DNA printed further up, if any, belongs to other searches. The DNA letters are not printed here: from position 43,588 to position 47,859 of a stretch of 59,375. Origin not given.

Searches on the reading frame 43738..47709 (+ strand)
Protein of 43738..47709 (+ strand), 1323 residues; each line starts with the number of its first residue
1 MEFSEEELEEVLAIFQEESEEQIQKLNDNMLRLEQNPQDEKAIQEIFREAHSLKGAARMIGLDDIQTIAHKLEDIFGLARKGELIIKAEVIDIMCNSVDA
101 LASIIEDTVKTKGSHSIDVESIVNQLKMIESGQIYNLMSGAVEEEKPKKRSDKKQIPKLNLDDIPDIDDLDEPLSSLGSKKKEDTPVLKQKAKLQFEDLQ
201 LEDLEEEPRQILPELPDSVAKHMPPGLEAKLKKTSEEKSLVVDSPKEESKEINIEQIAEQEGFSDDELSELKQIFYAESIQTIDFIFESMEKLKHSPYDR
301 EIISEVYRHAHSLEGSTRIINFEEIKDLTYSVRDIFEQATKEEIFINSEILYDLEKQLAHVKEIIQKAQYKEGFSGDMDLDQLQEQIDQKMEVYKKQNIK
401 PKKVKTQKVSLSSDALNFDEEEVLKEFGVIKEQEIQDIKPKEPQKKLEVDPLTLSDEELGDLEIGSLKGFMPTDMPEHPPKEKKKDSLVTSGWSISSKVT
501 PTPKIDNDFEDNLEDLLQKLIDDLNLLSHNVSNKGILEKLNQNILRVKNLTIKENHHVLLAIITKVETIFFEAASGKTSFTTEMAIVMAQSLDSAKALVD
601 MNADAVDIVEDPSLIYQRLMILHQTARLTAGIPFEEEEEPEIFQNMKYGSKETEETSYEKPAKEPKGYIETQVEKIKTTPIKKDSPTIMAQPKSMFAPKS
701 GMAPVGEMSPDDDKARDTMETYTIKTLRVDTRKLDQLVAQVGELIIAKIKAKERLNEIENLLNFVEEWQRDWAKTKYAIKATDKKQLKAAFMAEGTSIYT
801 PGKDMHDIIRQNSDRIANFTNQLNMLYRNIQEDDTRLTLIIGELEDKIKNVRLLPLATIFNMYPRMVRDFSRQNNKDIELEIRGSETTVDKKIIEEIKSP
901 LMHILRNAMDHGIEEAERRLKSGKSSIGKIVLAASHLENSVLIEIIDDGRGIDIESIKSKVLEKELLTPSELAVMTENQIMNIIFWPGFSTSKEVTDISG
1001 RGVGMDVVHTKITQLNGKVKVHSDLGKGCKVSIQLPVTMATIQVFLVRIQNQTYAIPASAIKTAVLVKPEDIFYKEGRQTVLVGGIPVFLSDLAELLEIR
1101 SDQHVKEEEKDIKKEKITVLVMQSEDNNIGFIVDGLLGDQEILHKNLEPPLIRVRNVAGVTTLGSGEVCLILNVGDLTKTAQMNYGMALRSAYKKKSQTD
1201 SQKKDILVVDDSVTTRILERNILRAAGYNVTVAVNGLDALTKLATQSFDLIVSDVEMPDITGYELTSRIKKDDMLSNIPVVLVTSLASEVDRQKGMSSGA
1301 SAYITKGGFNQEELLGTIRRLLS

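Call 50: search_protein_families(library=pfam, proteins=[window:43738-47709:+], max_evalue=0.00001)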
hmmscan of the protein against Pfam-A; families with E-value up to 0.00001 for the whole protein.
window:43738-47709:+ (1323 aa): 5 families
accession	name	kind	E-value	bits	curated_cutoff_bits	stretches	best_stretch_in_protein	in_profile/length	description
PF01627.28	Hpt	-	9.3e-25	87.1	24.6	1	10-102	1-82/84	Hpt domain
PF00072.30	Response_reg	-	2.3e-24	86.2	30.2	1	1206-1318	1-110/111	Response regulator receiver domain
PF01584.24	CheW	-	4.6e-17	62.4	23.5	1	1043-1179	1-135/138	CheW-like domain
PF02518.31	HATPase_c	-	2.7e-16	60.4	26.4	1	899-1038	4-110/111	Histidine kinase-, DNA gyrase B-, and HSP90-like ATPase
PF02895.20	H-kinase_dim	-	4.9e-07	30.6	23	1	725-766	2-37/68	Signal transducing histidine kinase, homodimeric domain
